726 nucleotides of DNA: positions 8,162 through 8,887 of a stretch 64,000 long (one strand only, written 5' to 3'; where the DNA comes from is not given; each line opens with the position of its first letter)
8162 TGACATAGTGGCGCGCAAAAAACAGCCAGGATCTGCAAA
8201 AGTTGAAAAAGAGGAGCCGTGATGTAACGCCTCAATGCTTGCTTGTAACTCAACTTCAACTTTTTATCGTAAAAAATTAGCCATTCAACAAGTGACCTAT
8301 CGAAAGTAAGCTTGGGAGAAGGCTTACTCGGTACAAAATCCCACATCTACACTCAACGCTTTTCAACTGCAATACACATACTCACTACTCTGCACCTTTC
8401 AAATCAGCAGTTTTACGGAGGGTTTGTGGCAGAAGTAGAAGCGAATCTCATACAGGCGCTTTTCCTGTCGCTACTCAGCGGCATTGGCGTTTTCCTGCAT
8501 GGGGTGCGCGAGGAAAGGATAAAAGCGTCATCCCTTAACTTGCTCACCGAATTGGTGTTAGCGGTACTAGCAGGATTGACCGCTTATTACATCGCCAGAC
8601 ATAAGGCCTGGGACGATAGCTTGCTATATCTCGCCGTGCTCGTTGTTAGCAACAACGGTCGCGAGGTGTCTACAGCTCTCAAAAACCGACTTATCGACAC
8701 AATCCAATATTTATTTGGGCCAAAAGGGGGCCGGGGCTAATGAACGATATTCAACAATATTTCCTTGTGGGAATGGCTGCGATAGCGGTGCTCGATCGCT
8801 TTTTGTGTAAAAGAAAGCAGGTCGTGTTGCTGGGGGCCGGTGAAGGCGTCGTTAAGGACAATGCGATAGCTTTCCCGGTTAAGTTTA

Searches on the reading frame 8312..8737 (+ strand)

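Call 80: search_protein_families(library=phrogs, proteins=[window:8312-8737:+], max_evalue=0.001)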
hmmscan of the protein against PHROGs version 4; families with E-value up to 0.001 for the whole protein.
window:8312-8737:+ (142 aa): 3 families
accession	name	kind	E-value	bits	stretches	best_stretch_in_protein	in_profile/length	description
phrog_1527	-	lysis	1.6e-32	113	1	42-141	4-105/106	holin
phrog_785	-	lysis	7.6e-06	26.6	1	47-128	17-98/107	holin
phrog_6384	-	lysis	0.00069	20.3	1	49-127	18-98/111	holin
